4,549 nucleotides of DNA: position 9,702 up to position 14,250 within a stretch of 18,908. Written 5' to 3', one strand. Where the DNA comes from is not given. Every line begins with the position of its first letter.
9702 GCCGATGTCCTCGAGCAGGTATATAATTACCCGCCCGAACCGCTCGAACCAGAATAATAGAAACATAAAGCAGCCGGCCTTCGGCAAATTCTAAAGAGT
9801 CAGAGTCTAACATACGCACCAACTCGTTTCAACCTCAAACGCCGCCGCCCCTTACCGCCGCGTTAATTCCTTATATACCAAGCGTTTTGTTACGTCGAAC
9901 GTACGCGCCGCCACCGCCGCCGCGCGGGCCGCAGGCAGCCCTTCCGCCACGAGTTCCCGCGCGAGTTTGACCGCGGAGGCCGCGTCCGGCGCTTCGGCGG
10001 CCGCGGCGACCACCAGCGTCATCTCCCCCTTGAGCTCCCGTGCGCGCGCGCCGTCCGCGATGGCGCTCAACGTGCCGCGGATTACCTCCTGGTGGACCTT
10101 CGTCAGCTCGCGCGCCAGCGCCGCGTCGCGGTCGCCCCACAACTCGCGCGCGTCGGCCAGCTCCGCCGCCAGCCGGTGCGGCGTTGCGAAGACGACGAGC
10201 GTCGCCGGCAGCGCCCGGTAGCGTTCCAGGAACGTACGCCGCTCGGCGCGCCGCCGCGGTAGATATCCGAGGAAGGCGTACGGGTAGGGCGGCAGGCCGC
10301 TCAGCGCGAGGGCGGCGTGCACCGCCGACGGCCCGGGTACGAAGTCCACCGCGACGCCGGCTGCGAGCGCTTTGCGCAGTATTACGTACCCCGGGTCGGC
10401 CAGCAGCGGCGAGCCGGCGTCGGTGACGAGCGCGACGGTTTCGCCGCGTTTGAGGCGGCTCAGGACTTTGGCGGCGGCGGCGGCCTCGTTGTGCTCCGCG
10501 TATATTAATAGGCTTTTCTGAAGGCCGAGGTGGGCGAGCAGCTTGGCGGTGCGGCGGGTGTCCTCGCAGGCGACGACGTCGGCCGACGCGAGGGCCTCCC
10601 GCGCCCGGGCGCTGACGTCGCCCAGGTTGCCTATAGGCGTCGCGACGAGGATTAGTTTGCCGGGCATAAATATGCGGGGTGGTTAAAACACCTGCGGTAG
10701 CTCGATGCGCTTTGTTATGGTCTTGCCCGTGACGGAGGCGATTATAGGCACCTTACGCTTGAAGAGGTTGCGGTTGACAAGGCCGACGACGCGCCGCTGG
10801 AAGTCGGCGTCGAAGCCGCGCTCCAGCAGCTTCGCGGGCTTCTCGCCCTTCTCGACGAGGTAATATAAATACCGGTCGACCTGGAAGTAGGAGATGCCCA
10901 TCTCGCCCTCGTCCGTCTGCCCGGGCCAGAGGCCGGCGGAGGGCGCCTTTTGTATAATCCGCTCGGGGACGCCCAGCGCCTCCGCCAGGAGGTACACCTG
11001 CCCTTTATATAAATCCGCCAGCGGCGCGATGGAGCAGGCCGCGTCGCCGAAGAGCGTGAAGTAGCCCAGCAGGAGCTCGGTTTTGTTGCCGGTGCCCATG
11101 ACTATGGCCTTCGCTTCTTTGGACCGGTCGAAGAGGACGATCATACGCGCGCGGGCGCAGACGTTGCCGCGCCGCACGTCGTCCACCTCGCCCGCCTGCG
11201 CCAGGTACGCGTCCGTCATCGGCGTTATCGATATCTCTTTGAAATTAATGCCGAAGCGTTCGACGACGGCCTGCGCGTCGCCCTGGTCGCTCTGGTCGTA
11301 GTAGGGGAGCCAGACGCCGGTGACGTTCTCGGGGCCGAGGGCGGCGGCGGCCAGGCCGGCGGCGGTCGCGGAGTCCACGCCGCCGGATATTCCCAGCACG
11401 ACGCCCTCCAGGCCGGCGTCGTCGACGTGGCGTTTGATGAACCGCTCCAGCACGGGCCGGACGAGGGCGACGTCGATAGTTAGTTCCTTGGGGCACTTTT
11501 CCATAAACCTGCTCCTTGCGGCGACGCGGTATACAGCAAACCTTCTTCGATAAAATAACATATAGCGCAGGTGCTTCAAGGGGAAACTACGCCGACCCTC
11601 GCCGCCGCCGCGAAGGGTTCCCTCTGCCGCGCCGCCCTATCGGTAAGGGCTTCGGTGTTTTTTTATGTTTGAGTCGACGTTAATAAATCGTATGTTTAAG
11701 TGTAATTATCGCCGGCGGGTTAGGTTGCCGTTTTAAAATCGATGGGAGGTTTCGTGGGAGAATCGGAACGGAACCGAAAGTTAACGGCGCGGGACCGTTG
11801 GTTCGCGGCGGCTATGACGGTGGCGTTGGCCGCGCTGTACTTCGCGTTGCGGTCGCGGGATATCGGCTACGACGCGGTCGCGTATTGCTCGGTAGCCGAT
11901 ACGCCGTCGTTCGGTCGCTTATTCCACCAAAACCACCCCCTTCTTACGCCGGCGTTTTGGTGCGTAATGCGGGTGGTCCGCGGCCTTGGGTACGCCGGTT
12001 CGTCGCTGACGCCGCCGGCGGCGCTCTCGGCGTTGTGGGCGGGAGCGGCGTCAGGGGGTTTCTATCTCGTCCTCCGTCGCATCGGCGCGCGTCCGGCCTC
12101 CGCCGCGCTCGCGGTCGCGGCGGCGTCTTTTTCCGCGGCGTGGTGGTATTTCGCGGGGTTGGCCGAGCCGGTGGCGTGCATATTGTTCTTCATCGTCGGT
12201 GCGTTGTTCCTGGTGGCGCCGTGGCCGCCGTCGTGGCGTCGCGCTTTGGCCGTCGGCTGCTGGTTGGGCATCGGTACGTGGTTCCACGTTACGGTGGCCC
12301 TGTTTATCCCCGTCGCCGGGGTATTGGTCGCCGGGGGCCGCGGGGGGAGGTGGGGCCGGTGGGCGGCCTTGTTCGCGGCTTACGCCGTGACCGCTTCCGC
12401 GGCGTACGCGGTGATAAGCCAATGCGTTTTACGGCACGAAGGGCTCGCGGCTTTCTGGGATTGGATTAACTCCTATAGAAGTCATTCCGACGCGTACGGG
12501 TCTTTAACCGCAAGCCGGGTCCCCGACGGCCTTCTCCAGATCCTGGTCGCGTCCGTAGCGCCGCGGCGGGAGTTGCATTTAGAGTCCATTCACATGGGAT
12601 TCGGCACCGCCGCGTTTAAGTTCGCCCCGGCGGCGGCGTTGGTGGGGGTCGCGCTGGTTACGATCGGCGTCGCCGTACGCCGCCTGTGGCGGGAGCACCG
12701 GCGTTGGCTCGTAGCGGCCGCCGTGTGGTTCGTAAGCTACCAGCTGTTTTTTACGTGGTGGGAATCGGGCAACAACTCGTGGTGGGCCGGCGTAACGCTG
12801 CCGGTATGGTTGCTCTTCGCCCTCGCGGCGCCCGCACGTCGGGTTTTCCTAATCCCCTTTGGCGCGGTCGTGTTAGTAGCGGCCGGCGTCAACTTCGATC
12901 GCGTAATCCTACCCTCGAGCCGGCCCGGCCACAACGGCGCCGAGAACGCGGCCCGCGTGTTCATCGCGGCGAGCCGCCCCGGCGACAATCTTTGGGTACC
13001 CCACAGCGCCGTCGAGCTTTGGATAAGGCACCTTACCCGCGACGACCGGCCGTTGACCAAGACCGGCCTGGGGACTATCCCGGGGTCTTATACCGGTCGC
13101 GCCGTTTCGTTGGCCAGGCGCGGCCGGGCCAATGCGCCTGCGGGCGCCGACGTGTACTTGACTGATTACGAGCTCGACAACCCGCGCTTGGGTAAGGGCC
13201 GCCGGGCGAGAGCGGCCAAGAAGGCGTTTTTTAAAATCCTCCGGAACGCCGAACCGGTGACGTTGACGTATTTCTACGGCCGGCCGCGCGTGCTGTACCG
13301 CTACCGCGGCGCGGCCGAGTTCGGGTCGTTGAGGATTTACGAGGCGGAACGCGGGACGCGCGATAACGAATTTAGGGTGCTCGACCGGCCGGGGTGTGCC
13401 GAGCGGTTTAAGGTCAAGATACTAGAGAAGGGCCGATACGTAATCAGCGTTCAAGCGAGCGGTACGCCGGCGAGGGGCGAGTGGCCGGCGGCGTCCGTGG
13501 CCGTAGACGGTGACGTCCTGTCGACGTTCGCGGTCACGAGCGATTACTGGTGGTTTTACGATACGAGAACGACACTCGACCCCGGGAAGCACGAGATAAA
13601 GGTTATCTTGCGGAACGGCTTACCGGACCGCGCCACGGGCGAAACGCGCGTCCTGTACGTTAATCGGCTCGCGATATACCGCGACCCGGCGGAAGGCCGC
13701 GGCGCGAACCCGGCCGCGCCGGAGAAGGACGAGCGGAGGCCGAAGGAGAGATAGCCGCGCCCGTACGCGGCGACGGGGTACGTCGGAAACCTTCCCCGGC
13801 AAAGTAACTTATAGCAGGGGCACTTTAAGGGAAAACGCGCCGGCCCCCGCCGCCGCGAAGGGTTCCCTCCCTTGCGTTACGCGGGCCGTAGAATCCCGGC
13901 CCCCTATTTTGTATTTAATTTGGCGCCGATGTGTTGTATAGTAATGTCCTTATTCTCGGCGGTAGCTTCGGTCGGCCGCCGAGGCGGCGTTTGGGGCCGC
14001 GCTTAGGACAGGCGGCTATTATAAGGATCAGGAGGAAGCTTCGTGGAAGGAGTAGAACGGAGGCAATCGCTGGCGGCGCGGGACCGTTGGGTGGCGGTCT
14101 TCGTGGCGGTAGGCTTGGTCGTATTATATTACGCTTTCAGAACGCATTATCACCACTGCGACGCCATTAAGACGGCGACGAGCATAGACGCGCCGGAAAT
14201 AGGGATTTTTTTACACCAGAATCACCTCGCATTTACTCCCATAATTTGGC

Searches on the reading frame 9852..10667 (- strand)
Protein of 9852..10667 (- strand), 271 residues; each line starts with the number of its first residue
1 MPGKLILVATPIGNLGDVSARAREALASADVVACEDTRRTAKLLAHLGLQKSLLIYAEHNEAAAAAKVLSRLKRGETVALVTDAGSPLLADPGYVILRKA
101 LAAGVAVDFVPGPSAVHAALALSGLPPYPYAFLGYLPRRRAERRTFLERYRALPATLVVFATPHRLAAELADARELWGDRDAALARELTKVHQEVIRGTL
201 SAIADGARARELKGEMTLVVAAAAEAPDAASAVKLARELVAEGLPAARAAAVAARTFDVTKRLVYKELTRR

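Call 10: search_protein_families(library=pfam, proteins=[window:9852-10667:-], max_evalue=0.01)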
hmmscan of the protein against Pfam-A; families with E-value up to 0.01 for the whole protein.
window:9852-10667:- (271 aa): 2 families
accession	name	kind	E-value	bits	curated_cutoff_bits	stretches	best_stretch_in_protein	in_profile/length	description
PF00590.25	TP_methylase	-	2.6e-32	112.9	27.8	1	4-203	1-211/212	Tetrapyrrole (Corrin/Porphyrin) Methylases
PF23016.2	RsmI_C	-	0.0051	17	27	1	227-266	2-40/46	RsmI C-terminal HTH domain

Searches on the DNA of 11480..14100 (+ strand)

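Call 5: search_rna_families(source=window, start=11480, end=14100, threshold=evalue, max_evalue=10)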
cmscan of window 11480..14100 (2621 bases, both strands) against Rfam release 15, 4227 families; matches with E-value up to 10: 6.
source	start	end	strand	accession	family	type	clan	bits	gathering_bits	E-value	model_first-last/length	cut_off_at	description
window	13759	13864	-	RF03472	mir-623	Gene; miRNA;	-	16.4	70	9.4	1-87/87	no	mir-623 microRNA precursor family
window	11796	11908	+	RF02828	Scr3920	Gene; sRNA;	-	16.3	88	5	1-125/125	no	Streptomyces RNA 3920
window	13838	13917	+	RF00519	suhB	Gene; sRNA;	CL00108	16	41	5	1-77/77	no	Makes More Granules Regulator RNA (mmgR)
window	11937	12016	-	RF03541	Flavi_ISFV_xrRNA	Cis-reg;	-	15.7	50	4.4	1-89/89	no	Insect-specific Flavivirus exoribonuclease-resistant RNA element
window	12302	12334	-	RF01323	CRISPR-DR10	Gene; CRISPR;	-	15.2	39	9.5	1-37/37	no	CRISPR RNA direct repeat element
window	11863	12021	-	RF02648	Cis90_sRNA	Gene; sRNA;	-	12.8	50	4.4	1-237/237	no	Ruegeria cis90 sRNA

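Call 54: search_rna_families(sources=[L003, L004, L006, L007, L008, L011, L014, L028, L005], threshold=gathering)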
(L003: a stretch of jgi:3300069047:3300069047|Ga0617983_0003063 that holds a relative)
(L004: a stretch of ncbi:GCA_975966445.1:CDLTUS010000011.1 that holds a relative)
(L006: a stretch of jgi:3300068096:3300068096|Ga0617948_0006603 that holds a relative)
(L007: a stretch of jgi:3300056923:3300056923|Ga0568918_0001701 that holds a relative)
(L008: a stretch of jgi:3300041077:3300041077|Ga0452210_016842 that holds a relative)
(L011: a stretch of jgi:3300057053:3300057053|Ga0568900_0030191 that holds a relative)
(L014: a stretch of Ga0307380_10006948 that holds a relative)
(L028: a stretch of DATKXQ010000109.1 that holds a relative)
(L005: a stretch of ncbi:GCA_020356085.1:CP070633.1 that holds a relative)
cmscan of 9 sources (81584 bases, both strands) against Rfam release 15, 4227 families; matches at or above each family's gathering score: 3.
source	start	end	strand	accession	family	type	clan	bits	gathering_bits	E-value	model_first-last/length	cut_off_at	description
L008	9710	9796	-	RF00005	tRNA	Gene; tRNA;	CL00001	57.1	29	1.5e-09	1-71/71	no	tRNA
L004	11742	11828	-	RF00005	tRNA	Gene; tRNA;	CL00001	57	29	1.5e-09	1-71/71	no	tRNA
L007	1416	1502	-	RF00005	tRNA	Gene; tRNA;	CL00001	57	29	1.5e-09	1-71/71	no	tRNA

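Call 64: build_rna_model(alignment_id=A4)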
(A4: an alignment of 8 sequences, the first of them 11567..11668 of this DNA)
Model R1 built from alignment A4 (8 sequences, 110 columns); structure: RNAalifold consensus.
model positions 101; base pairs 7; branch points 0; effective number of sequences 2.72; information 0.589 bits per position. Calibrated on 0.2 Mb of random sequence (short: E-values are rough).
structure used (alignment columns):
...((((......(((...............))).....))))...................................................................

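Call 65: search_with_rna_model(model_id=R1, sources=[window, L003, L004, L005, L006, L007, L008, L011, L012, L014, L015, L016, L017, L018, L019, L020, L021, L022, L023, L024, L025, L026, L027, L028, L030, L031, L032, L033, L034, L035, L036], max_evalue=1)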
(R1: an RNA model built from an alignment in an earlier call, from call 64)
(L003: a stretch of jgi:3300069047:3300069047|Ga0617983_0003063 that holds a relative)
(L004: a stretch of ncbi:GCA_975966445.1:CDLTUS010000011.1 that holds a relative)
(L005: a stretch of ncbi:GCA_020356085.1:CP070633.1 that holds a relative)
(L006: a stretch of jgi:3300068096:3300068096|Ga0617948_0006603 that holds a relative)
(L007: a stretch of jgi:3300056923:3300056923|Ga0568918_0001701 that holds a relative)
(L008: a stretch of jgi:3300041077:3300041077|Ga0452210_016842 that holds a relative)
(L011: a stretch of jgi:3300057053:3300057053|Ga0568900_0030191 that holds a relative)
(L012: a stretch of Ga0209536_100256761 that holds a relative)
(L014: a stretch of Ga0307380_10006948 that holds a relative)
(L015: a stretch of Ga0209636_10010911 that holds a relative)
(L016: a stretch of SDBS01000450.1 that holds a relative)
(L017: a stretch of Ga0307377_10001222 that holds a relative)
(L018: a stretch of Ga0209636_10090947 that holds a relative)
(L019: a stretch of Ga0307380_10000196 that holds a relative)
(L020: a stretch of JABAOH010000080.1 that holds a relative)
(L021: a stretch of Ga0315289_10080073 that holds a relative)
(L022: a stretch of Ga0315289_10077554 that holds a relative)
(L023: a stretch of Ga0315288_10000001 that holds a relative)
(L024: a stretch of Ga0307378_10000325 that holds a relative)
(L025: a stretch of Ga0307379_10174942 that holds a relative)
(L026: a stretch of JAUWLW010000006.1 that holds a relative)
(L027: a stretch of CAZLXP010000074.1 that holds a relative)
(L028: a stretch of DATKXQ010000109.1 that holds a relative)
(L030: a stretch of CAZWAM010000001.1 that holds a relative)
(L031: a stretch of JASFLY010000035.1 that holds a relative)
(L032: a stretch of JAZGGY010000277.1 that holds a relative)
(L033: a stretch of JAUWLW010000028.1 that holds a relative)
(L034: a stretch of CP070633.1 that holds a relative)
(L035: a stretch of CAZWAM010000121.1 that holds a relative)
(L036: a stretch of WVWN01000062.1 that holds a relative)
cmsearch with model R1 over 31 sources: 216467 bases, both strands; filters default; matches with E-value up to 1: 22.
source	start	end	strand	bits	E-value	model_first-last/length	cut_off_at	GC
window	11567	11668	+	100.3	6.5e-29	1-101/101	no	0.63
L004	3159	3259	+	95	3e-27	1-101/101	no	0.71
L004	5779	5879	+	83.8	1.1e-23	1-101/101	no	0.64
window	13816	13916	+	78.9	4e-22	1-101/101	no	0.63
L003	2937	3009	+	66.8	2.7e-18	1-101/101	no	0.64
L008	3741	3812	+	57.7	2.2e-15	1-101/101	no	0.61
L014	2317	2372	+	54.1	3e-14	1-101/101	no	0.66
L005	9997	10108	-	17.2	0.015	1-101/101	no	0.62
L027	5135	5226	-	14.9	0.077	1-101/101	no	0.68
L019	3553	3627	+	14.2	0.14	1-101/101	no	0.64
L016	1110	1196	-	14.2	0.14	1-101/101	no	0.64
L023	2677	2775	+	13.9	0.16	1-101/101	no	0.63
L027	338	409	+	13.7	0.19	1-101/101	no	0.6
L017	3553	3627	+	13.6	0.21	1-101/101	no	0.65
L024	3538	3612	+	13.6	0.21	1-101/101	no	0.65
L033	1110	1162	-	13.2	0.27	1-101/101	no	0.62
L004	12108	12204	+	12.6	0.44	1-101/101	no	0.67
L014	336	430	+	12.1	0.6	1-101/101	no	0.67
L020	2473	2562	+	12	0.65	1-101/101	no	0.6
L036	2473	2562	+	12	0.65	1-101/101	no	0.6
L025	418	515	+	11.5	0.93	1-101/101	no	0.5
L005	6271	6317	+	11.5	0.93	1-101/101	no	0.72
